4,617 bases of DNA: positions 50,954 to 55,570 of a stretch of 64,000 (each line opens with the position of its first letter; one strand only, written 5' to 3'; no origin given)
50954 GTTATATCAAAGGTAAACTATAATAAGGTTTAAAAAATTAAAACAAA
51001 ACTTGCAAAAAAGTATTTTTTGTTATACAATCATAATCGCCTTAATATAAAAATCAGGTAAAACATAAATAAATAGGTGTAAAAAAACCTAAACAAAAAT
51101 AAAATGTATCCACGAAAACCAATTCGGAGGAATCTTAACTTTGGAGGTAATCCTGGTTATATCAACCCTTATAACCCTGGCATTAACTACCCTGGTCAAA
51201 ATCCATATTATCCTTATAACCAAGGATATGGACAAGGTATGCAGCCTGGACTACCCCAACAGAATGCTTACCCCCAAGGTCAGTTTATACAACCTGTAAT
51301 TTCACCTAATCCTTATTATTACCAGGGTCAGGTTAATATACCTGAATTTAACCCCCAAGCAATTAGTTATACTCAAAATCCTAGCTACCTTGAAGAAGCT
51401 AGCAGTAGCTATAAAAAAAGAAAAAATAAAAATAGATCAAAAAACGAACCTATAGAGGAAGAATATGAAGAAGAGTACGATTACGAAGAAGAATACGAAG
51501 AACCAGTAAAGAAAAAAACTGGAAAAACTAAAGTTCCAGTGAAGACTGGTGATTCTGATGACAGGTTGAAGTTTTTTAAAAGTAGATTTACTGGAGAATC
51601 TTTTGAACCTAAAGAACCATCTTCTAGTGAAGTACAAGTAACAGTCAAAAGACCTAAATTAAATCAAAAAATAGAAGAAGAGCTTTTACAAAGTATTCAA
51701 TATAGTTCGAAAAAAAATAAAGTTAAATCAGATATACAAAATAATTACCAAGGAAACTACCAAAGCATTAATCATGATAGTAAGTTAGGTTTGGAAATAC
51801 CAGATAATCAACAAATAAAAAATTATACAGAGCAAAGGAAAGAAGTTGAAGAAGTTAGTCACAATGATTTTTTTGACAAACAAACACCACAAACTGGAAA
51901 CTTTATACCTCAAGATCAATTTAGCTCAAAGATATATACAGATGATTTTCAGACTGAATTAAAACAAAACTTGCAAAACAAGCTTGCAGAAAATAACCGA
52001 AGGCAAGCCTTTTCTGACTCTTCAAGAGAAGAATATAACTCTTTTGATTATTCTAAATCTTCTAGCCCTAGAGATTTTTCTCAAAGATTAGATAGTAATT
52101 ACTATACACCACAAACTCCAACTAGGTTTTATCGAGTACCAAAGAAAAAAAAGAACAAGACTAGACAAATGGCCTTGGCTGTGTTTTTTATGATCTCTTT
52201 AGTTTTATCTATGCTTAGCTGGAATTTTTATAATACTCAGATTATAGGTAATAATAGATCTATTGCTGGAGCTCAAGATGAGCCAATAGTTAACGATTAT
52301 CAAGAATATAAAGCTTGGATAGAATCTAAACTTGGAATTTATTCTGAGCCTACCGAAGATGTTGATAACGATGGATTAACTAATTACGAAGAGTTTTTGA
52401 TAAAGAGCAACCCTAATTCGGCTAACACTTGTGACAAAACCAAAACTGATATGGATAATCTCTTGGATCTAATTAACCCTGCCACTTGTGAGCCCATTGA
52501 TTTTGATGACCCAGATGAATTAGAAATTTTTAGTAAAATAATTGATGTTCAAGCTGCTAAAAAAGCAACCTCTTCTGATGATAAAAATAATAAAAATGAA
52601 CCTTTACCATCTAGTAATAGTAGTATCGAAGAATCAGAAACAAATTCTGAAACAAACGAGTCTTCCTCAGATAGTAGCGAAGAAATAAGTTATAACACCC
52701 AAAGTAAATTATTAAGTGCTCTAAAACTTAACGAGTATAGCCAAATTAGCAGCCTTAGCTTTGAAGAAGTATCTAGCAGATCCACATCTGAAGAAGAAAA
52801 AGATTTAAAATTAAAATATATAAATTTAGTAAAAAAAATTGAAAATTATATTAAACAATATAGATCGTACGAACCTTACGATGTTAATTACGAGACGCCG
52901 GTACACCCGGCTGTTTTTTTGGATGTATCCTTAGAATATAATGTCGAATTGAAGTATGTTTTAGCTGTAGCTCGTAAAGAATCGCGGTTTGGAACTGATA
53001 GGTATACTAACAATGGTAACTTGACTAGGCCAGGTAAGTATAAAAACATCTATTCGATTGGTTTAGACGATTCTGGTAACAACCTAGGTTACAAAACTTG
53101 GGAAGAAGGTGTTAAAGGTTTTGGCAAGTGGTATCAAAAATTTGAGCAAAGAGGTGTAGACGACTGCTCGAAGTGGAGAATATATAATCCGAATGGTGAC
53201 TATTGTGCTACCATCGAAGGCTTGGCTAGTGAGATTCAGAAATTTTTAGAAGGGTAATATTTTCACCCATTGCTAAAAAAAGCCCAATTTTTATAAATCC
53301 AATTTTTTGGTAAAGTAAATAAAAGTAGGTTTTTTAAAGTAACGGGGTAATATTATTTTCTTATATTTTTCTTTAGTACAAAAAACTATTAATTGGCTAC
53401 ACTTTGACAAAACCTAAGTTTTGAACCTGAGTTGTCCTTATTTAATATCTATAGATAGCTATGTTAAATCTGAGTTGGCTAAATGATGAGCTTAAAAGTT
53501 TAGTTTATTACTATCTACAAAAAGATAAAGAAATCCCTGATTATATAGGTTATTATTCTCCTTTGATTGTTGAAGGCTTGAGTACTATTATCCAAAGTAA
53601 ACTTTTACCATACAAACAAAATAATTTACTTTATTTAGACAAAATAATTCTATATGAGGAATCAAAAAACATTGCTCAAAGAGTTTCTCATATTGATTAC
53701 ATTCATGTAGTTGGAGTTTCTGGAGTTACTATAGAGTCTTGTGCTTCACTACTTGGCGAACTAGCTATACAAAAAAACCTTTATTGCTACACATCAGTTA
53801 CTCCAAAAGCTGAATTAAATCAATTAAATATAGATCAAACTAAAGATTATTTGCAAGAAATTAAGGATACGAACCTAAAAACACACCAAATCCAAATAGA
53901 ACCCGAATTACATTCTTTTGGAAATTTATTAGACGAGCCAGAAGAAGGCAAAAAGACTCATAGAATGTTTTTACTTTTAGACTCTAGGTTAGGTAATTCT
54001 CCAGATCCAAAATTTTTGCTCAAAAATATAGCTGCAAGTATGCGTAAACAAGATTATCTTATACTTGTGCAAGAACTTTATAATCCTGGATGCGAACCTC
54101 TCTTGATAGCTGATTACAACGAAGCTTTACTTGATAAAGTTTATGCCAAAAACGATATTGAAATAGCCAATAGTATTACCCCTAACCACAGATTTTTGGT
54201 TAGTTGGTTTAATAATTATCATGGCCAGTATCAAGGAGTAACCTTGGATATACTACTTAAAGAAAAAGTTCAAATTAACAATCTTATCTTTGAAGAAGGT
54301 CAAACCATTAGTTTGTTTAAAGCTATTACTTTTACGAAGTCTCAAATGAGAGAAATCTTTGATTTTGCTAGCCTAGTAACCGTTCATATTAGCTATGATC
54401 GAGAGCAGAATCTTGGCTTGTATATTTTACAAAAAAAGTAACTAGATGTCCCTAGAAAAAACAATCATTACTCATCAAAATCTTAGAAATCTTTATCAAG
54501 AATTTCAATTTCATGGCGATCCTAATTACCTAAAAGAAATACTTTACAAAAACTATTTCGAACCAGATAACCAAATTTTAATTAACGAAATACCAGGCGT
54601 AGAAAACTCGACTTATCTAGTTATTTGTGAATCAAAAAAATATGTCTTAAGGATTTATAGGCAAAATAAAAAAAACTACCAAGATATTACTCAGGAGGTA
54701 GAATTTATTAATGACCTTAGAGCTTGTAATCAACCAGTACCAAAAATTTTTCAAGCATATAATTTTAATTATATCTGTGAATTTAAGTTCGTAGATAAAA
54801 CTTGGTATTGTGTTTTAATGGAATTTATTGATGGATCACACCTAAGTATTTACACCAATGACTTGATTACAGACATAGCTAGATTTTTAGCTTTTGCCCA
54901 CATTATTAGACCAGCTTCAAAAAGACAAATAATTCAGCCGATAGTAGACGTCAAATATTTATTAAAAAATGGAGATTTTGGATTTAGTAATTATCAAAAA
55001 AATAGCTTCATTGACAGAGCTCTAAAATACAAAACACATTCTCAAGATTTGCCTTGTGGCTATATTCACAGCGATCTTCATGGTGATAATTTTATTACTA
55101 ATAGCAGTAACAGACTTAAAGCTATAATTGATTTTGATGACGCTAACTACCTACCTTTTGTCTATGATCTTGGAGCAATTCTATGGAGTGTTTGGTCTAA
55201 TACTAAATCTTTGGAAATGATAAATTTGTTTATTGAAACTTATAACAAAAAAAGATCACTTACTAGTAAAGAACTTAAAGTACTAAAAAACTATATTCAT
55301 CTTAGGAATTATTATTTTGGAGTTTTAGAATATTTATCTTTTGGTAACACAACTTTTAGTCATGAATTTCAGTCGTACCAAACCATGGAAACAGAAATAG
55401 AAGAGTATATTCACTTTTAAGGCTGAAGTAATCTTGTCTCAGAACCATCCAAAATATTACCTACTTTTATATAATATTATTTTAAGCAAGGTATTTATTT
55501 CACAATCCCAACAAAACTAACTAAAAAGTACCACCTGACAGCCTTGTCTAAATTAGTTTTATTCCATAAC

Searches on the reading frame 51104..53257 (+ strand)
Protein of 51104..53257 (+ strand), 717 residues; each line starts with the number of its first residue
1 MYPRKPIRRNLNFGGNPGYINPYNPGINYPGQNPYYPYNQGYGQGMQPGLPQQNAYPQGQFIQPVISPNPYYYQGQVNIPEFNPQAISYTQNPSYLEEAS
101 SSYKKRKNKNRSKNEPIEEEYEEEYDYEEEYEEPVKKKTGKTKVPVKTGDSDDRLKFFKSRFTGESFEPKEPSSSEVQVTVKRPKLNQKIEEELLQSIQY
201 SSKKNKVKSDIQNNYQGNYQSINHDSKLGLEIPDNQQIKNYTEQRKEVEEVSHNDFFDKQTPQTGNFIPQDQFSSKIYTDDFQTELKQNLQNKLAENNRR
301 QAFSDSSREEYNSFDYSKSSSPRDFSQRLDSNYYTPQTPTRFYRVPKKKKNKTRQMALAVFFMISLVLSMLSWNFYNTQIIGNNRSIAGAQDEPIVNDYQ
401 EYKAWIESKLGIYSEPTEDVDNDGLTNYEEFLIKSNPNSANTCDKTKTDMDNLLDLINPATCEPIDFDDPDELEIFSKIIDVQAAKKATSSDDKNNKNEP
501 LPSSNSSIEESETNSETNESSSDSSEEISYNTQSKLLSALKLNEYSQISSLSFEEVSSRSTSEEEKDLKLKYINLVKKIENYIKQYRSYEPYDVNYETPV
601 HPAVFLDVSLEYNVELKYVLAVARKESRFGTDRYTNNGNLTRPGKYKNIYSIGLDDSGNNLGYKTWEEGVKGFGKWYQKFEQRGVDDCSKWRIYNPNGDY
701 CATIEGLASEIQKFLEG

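Call 33: search_protein_families(library=pfam, proteins=[window:51104-53257:+], max_evalue=0.001)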
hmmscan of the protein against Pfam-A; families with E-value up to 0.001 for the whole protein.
window:51104-53257:+ (717 aa): 1 family
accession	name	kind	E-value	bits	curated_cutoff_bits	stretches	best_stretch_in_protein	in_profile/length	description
PF18884.5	TSP3_bac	-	0.00094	19.4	25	0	419-440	1-22/22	Bacterial TSP3 repeat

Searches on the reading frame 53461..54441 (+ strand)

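Call 33: search_protein_families(library=pfam, proteins=[window:53461-54441:+], max_evalue=0.001)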
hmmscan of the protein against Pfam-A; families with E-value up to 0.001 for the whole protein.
window:53461-54441:+ (326 aa): 1 family
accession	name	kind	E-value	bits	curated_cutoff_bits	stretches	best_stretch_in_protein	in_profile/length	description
PF10017.15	Methyltransf_33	-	2.1e-09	37.3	23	1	63-324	48-303/304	Histidine-specific methyltransferase, SAM-dependent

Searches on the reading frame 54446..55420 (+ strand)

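Call 33: search_protein_families(library=pfam, proteins=[window:54446-55420:+], max_evalue=0.001)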
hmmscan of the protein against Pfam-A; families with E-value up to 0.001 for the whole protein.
window:54446-55420:+ (324 aa): 2 families
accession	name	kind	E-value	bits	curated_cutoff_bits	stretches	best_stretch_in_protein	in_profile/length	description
PF01636.29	APH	-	7.1e-25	88.6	23.2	1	51-266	8-229/239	Phosphotransferase enzyme family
PF01633.27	Choline_kinase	-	0.00018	21.4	29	0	61-251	17-209/300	Choline/ethanolamine kinase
